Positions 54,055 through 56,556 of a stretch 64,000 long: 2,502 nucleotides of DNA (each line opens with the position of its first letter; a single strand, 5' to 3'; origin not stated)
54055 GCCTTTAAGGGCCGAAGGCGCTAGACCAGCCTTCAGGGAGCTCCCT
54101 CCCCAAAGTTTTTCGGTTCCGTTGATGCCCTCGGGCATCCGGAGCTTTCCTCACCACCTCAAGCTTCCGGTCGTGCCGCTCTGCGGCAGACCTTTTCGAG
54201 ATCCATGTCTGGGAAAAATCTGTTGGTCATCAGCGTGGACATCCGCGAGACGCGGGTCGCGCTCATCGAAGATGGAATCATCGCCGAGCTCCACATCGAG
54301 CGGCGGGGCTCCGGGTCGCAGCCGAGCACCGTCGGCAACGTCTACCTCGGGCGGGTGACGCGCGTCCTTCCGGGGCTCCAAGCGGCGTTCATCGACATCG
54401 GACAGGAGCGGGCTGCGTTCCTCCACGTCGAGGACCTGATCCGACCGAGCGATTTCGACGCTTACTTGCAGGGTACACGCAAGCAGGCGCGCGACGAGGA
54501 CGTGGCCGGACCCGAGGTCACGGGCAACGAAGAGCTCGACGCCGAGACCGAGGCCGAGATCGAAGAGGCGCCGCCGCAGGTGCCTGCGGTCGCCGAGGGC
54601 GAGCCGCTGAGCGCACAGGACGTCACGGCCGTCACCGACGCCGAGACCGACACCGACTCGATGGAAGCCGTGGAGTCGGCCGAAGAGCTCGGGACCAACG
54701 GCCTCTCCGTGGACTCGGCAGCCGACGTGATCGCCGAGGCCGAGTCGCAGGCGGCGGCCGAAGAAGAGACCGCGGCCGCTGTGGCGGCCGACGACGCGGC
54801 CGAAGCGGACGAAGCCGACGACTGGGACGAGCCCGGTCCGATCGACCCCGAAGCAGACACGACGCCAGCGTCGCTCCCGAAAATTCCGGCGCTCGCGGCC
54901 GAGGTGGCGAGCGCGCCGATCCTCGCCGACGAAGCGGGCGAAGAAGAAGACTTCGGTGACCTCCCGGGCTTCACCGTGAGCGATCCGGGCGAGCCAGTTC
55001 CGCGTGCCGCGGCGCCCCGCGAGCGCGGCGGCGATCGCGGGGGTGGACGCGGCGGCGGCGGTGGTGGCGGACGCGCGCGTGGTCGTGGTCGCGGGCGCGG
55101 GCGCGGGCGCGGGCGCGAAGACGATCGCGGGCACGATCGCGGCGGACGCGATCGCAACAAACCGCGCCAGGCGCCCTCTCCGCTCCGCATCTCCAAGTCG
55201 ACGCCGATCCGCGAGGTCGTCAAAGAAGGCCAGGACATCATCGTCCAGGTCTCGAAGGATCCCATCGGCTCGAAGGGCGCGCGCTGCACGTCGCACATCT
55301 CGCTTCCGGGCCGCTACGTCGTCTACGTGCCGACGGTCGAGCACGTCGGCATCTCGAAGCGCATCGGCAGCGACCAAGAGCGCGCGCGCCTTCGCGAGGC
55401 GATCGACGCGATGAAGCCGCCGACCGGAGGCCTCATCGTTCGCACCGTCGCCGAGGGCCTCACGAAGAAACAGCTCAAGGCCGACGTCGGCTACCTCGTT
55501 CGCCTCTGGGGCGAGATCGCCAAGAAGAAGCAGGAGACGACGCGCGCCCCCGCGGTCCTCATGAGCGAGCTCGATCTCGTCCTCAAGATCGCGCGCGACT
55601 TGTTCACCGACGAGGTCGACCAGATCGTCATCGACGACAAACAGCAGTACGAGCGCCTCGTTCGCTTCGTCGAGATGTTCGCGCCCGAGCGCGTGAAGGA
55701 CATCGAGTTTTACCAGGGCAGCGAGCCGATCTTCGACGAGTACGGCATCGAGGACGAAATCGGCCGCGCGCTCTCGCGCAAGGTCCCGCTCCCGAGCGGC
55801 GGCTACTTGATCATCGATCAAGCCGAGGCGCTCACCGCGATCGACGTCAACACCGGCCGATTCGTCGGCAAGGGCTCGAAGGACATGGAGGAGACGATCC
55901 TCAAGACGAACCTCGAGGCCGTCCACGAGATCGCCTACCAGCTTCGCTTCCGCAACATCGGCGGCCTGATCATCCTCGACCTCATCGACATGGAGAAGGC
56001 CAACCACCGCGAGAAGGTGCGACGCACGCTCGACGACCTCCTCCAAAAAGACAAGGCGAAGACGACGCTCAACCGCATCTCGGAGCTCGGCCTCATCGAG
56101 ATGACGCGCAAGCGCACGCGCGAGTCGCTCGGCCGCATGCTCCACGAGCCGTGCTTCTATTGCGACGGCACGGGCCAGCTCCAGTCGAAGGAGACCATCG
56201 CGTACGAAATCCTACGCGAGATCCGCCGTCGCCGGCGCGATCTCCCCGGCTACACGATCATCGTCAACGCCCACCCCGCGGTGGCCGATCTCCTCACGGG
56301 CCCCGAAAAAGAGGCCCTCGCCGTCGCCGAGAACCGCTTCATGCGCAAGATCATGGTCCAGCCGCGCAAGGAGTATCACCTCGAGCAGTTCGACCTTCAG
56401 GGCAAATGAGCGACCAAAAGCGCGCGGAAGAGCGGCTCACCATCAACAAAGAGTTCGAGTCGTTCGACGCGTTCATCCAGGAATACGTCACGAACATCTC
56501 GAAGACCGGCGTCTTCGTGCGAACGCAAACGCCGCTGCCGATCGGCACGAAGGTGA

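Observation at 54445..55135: ~230-aa acidic plus RG/RGG low-complexity insertion inside the S1 domain of RNase E/G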

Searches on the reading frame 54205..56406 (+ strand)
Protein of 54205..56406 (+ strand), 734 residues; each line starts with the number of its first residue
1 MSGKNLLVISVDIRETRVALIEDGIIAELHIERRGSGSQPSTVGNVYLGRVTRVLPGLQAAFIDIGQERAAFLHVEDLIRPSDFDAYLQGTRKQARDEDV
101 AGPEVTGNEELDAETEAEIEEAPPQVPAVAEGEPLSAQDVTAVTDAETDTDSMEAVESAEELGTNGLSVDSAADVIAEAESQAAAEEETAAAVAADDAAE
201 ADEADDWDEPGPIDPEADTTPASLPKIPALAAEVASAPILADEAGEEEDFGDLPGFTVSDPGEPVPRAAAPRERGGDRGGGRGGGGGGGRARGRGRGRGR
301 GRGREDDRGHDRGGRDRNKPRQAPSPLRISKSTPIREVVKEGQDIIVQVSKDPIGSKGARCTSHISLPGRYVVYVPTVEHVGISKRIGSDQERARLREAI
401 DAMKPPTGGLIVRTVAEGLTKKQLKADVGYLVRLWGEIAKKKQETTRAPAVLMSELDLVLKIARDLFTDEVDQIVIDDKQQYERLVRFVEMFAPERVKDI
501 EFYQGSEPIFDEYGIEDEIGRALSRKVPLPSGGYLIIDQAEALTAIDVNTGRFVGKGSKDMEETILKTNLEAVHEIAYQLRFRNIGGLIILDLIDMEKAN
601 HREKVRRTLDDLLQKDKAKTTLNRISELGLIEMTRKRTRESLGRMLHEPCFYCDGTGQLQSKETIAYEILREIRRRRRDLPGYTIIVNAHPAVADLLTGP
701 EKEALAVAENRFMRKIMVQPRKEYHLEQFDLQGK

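Call 3: search_protein_families(library=pfam, proteins=[window:54205-56406:+], max_evalue=0.01)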
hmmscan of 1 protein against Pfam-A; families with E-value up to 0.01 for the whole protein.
window:54205-56406:+ (734 aa): 2 families
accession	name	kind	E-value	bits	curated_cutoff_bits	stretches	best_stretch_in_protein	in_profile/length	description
PF10150.14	RNase_E_G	-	7.3e-102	340.8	25.5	1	366-638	1-270/270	Ribonuclease E/G family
PF20833.2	RNase_E_G_Thio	-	2.7e-09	37.5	26.8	1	649-732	1-84/86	RNase E/G, Thioredoxin-like domain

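Call 4: search_protein_families(library=ncbifam, proteins=[window:54205-56406:+], max_evalue=0.01)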
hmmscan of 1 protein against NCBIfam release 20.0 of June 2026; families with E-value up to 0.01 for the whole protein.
window:54205-56406:+ (734 aa): 5 families
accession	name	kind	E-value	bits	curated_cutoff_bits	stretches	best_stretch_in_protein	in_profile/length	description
NF008689.0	PRK11712.1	equivalog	1.1e-156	522.1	594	2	334-731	92-486/489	ribonuclease G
TIGR00757.1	RNaseEG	subfamily_domain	9.3e-146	486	325.95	1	15-671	1-415/415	Rne/Rng family ribonuclease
NF052586.1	RnaseECyano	equivalog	5.1e-89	299.3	900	2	326-659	72-406/619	ribonuclease E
NF008074.0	PRK10811.1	equivalog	3.8e-88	296.5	908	2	335-674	90-428/1068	ribonuclease E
NF052588.1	RnaseEMycob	equivalog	3.5e-87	293.2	1400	2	335-659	412-746/945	ribonuclease E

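Call 5: search_solved_structures(query=window:54205-56406:+, show_alignments=3)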
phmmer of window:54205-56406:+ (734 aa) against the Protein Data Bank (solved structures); distinct sequences matched with E-value up to 0.001: 10.
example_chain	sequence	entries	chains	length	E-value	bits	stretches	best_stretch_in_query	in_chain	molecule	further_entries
2bx2_L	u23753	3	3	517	2.5e-83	284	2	334-677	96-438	RIBONUCLEASE E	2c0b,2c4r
2vrt_A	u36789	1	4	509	3.1e-83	283.7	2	334-677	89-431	RIBONUCLEASE E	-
2vmk_A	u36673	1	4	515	3.3e-83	283.6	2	334-677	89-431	RIBONUCLEASE E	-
8b0j_L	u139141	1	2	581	6.6e-82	279.3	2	334-677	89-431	Ribonuclease E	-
5f6c_A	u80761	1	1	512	4.6e-81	276.5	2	334-677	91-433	Ribonuclease E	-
5f6c_B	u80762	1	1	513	4.6e-81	276.5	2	334-677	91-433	Ribonuclease E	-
6g63_A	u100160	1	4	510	5.5e-81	276.2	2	334-677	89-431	Ribonuclease E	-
4oxp_A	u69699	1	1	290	5.8e-29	104.3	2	301-455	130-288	Ribonuclease E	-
6x2d_A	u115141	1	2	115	1.8e-28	102.7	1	524-637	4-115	Ribonuclease E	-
1slj_A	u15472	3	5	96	2e-12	49.6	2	43-81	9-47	Ribonuclease E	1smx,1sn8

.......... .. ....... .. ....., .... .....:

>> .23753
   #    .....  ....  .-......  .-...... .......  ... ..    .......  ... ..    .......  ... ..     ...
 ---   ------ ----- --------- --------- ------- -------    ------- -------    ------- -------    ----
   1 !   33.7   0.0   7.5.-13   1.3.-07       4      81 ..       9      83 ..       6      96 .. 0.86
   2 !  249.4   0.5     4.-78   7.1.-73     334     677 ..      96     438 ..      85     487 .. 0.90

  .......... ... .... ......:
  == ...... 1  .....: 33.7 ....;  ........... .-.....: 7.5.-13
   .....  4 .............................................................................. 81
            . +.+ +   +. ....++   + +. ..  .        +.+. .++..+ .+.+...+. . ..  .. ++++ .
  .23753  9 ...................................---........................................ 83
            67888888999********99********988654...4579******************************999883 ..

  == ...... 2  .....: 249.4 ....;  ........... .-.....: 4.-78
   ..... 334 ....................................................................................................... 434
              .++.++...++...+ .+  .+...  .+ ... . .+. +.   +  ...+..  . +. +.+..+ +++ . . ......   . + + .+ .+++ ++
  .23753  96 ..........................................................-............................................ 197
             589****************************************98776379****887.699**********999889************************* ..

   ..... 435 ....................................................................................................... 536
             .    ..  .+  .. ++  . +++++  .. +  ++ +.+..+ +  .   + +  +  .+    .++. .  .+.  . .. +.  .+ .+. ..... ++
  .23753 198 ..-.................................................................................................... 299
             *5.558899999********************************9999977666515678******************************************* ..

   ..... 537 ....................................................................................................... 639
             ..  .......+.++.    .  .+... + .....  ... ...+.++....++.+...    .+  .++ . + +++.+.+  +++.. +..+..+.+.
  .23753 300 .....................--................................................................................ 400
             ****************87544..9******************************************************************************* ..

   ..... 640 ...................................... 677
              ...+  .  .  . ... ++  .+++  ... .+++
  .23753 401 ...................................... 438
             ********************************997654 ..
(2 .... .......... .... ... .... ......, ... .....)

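Call 7: find_homologous_proteins(query=window:54205-56406:+)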
Query window:54205-56406:+ (734 aa): 5557 proteins with E <= 0.001 among 8000 candidates; the best 120 are listed.
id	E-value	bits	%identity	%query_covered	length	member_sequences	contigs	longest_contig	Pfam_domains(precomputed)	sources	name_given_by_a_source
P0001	0.0e+0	1335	91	66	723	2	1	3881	PF10150.15,PF20833.3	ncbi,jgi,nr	ncbi:MAG TPA: Rne/Rng family ribonuclease [Polyangiaceae bacterium]|jgi:ribonuclease G|nr:Rne/Rng fa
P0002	0.0e+0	1185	92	56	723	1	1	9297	PF10150.15,PF20833.3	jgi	jgi:ribonuclease G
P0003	0.0e+0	1172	77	100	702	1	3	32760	PF10150.15,PF20833.3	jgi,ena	-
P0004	0.0e+0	1087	75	93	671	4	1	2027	PF10150.15,PF20833.3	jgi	jgi:ribonuclease G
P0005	0.0e+0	1078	85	67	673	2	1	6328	PF10150.15,PF20833.3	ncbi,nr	ncbi:MAG TPA: Rne/Rng family ribonuclease, partial [Polyangiaceae bacterium]|nr:Rne/Rng family ribon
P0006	0.0e+0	1047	88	56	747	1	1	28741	PF10150.15,PF20833.3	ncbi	ncbi:hypothetical protein BH09MYX1_BH09MYX1_15340 [soil metagenome]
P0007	0.0e+0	1041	69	100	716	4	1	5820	PF10150.15,PF20833.3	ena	-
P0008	0.0e+0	1023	66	100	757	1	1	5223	PF10150.15,PF20833.3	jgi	jgi:ribonuclease G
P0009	0.0e+0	1017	68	100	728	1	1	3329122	PF10150.15,PF20833.3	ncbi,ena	-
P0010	0.0e+0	1016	64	100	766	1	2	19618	PF10150.15,PF20833.3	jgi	jgi:ribonuclease G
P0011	0.0e+0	1013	66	100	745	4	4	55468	PF10150.15,PF20833.3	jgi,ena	jgi:ribonuclease G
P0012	0.0e+0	1012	76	66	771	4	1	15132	PF10150.15,PF20833.3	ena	-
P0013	8.1e-298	1008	85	56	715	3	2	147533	PF10150.15,PF20833.3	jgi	jgi:ribonuclease G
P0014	1.8e-297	1007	83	58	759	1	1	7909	PF10150.15,PF20833.3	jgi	jgi:ribonuclease G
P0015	2.0e-297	1007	66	100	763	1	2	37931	PF10150.15,PF20833.3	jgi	jgi:ribonuclease G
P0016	9.7e-297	1004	87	56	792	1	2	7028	PF10150.15,PF20833.3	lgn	-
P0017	1.3e-296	1004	66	100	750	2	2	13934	PF10150.15,PF20833.3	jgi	jgi:ribonuclease G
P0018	1.8e-296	1003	83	57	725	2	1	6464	PF10150.15,PF20833.3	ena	-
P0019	9.6e-296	1001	87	55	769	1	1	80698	PF10150.15,PF20833.3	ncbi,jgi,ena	jgi:ribonuclease G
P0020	3.1e-294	996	64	100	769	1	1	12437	PF10150.15,PF20833.3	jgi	jgi:ribonuclease G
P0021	4.0e-294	996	75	69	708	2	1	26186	PF10150.15,PF20833.3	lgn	-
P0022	6.0e-294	995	65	100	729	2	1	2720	PF10150.15,PF20833.3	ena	-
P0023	6.2e-294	995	-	-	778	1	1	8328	PF10150.15,PF20833.3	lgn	-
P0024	1.1e-293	994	64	100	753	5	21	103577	PF10150.15,PF20833.3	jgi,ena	jgi:ribonuclease G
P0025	2.0e-293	993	66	100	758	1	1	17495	PF10150.15,PF20833.3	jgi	jgi:ribonuclease G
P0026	7.7e-293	991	85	56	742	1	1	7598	PF10150.15,PF20833.3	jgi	jgi:ribonuclease G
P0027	8.6e-293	991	76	66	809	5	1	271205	PF10150.15,PF20833.3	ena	-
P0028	8.7e-293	991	85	56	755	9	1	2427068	PF10150.15,PF20833.3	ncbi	ncbi:MAG: Rne/Rng family ribonuclease [Polyangiaceae bacterium]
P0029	9.4e-293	991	66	100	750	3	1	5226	PF10150.15,PF20833.3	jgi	jgi:ribonuclease G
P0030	9.9e-293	991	85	56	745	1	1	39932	PF10150.15,PF20833.3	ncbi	-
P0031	1.4e-292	991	83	55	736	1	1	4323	PF10150.15,PF20833.3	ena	-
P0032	2.5e-292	990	77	66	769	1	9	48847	PF10150.15,PF20833.3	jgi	jgi:ribonuclease G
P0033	4.5e-292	989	65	100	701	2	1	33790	PF10150.15,PF20833.3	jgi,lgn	-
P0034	8.9e-292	988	64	100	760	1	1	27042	PF10150.15,PF20833.3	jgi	jgi:ribonuclease G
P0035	1.1e-291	988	85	56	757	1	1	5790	PF10150.15,PF20833.3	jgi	jgi:ribonuclease G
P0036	1.5e-291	987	64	100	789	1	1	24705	PF10150.15,PF20833.3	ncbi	-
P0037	4.0e-291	986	77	66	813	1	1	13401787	PF10150.15,PF20833.3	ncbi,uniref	ncbi:Rne/Rng family ribonuclease [Pendulispora brunnea]|uniref:Rne/Rng family ribonuclease n=1 Tax=P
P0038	4.8e-291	985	87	55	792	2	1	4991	PF10150.15,PF20833.3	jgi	jgi:ribonuclease G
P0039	7.0e-291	985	63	100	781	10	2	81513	PF10150.15,PF20833.3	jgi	jgi:ribonuclease G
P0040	1.3e-290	984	86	56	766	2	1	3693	PF10150.15,PF20833.3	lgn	-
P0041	2.5e-290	983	86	56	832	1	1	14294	PF10150.15,PF20833.3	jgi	-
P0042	5.7e-290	982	80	66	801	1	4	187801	PF10150.15,PF20833.3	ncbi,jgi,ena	-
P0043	6.2e-290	982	-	-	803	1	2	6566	PF10150.15,PF20833.3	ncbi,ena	-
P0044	6.3e-290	982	86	56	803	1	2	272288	PF10150.15,PF20833.3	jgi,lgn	jgi:ribonuclease G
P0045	7.7e-290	982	86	56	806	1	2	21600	PF10150.15,PF20833.3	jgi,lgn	jgi:ribonuclease G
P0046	3.3e-289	979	85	56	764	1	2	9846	PF10150.15,PF20833.3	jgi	jgi:ribonuclease G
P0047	9.6e-289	978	85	56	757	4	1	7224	PF10150.15,PF20833.3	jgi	jgi:ribonuclease G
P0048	1.2e-288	978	86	56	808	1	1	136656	PF10150.15,PF20833.3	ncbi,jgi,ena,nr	ncbi:MAG: Rne/Rng family ribonuclease [Polyangiaceae bacterium]|nr:Rne/Rng family ribonuclease [Poly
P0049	1.3e-288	977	66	100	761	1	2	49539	PF10150.15,PF20833.3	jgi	jgi:ribonuclease G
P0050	1.3e-288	977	84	55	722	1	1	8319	PF10150.15,PF20833.3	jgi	jgi:ribonuclease G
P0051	1.5e-288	977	82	57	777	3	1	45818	PF10150.15,PF20833.3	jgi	jgi:ribonuclease G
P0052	1.6e-288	977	76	66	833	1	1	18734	PF10150.15,PF20833.3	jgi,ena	-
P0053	2.0e-288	977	65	100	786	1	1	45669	PF10150.15,PF20833.3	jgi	jgi:ribonuclease G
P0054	2.4e-288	977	87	55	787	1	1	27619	PF10150.15,PF20833.3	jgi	jgi:ribonuclease G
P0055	3.1e-288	976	83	55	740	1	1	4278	PF10150.15,PF20833.3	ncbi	-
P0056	3.3e-288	976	65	100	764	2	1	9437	PF10150.15,PF20833.3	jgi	jgi:ribonuclease G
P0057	4.7e-288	976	74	66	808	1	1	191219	PF10150.15,PF20833.3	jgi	jgi:ribonuclease G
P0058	5.4e-288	975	-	-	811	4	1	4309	PF10150.15,PF20833.3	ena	-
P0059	7.7e-288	975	84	55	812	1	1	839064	PF10150.15,PF20833.3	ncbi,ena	-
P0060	7.8e-288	975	82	56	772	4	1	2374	PF10150.15,PF20833.3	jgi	-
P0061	9.0e-288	975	83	57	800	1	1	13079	PF10150.15,PF20833.3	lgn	-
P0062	1.5e-287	974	65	100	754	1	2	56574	PF10150.15,PF20833.3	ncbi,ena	-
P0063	1.7e-287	974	86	56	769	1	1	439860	PF10150.15,PF20833.3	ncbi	ncbi:MAG: Rne/Rng family ribonuclease [Polyangiaceae bacterium]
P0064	1.8e-287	974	82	56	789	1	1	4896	PF10150.15,PF20833.3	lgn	-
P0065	2.4e-287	973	85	56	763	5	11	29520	PF10150.15,PF20833.3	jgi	-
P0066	2.5e-287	973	63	99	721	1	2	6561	PF10150.15,PF20833.3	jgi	-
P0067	2.6e-287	973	78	67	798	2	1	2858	PF10150.15,PF20833.3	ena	-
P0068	2.7e-287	973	83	56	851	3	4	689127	PF10150.15,PF20833.3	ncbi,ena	ncbi:MAG: Rne/Rng family ribonuclease [Polyangiaceae bacterium]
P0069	2.8e-287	973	84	56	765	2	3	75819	PF10150.15,PF20833.3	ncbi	ncbi:MAG: Rne/Rng family ribonuclease [Polyangiaceae bacterium]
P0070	3.1e-287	973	74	66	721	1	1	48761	PF10150.15,PF20833.3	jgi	jgi:ribonuclease G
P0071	3.4e-287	973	87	55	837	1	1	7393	PF10150.15,PF20833.3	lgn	-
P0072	3.7e-287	973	75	66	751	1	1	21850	PF10150.15,PF20833.3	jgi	jgi:ribonuclease G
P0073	8.2e-287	972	63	99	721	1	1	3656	PF10150.15,PF20833.3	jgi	-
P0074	1.2e-286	971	72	70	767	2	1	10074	PF10150.15,PF20833.3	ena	-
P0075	1.5e-286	971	86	56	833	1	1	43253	PF10150.15,PF20833.3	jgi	jgi:ribonuclease G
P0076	1.8e-286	970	73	66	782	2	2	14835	PF10150.15,PF20833.3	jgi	jgi:ribonuclease G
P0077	2.8e-286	970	87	55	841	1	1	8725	PF10150.15,PF20833.3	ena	-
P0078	3.4e-286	969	85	56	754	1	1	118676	PF10150.15,PF20833.3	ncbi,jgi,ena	jgi:ribonuclease G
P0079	3.4e-286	969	77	65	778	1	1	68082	PF10150.15,PF20833.3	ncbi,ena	-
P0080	3.4e-286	969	62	100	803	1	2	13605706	PF10150.15,PF20833.3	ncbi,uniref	ncbi:Rne/Rng family ribonuclease [Pendulispora rubella]|uniref:Rne/Rng family ribonuclease n=1 Tax=P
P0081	3.8e-286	969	65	100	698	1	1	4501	PF10150.15,PF20833.3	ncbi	-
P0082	4.1e-286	969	85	56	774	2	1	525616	PF10150.15,PF20833.3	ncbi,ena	-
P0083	4.1e-286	969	73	69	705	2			PF10150.15,PF20833.3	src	-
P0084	4.9e-286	969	82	59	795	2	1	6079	PF10150.15,PF20833.3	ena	-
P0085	5.5e-286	969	85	55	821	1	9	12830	PF10150.15,PF20833.3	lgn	-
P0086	6.2e-286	969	76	67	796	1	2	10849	PF10150.15,PF20833.3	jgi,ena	-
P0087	6.2e-286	969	75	66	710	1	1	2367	PF10150.15,PF20833.3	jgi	jgi:ribonuclease G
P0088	7.2e-286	968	83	55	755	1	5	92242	PF10150.15,PF20833.3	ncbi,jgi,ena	jgi:ribonuclease G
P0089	7.7e-286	968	-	-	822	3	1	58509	PF10150.15,PF20833.3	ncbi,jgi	jgi:ribonuclease G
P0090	1.2e-285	968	82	56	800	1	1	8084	PF10150.15,PF20833.3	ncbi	ncbi:MAG: Rne/Rng family ribonuclease [Polyangiaceae bacterium]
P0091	1.5e-285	967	64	100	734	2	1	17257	PF10150.15,PF20833.3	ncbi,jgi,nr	ncbi:MAG: Rne/Rng family ribonuclease [Polyangiaceae bacterium]|nr:Rne/Rng family ribonuclease [Poly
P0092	2.0e-285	967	67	75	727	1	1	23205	PF10150.15,PF20833.3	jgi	jgi:ribonuclease G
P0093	2.8e-285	966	-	-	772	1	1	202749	PF10150.15,PF20833.3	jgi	-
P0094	3.4e-285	966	84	56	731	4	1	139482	PF10150.15,PF20833.3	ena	-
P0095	3.7e-285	966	83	55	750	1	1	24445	PF10150.15,PF20833.3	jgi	jgi:ribonuclease G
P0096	1.1e-284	965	66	100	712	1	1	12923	PF10150.15,PF20833.3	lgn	-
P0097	1.1e-284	964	86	56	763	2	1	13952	PF10150.15,PF20833.3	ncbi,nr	ncbi:MAG: Rne/Rng family ribonuclease [Myxococcales bacterium]|nr:Rne/Rng family ribonuclease [Myxoc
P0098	1.2e-284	964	83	56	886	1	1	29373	PF10150.15,PF20833.3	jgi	jgi:ribonuclease G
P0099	1.3e-284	964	85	56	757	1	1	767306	PF10150.15,PF20833.3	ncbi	-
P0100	2.6e-284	963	65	100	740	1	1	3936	PF10150.15,PF20833.3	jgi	jgi:ribonuclease G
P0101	2.9e-284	963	86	56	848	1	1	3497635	PF10150.15,PF20833.3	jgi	jgi:ribonuclease G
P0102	3.1e-284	963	63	100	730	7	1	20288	PF10150.15,PF20833.3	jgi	jgi:ribonuclease G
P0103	3.5e-284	963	75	66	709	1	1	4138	PF10150.15,PF20833.3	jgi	jgi:ribonuclease G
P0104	4.1e-284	963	85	56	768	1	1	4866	PF10150.15,PF20833.3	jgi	jgi:ribonuclease G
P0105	7.2e-284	962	58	100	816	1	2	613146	PF10150.15,PF20833.3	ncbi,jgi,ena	jgi:ribonuclease G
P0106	7.5e-284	962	83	57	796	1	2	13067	PF10150.15,PF20833.3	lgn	-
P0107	1.2e-283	961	83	55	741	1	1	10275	PF10150.15,PF20833.3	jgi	jgi:ribonuclease G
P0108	1.8e-283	960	83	57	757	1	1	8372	PF10150.15,PF20833.3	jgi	jgi:ribonuclease G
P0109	2.3e-283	960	75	66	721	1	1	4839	PF10150.15,PF20833.3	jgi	jgi:ribonuclease G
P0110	2.7e-283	960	64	100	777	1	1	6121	PF10150.15,PF20833.3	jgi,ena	-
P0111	3.1e-283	960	81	56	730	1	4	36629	PF10150.15,PF20833.3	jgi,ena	-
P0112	3.6e-283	959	67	78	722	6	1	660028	PF10150.15,PF20833.3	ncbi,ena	-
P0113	6.0e-283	959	83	57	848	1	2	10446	PF10150.15,PF20833.3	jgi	jgi:ribonuclease G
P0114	8.1e-283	958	79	58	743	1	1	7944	PF10150.15,PF20833.3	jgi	jgi:ribonuclease G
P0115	1.3e-282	958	60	100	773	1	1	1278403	PF10150.15,PF20833.3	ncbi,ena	-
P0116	1.5e-282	957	63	100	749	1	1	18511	PF10150.15,PF20833.3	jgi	jgi:ribonuclease G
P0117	1.5e-282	957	82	58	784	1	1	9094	PF10150.15,PF20833.3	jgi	jgi:ribonuclease G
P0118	1.6e-282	957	63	100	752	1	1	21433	PF10150.15,PF20833.3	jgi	jgi:ribonuclease G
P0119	1.7e-282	957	63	100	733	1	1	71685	PF10150.15,PF20833.3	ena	-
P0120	2.0e-282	957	63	100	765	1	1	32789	PF10150.15,PF20833.3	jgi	jgi:ribonuclease G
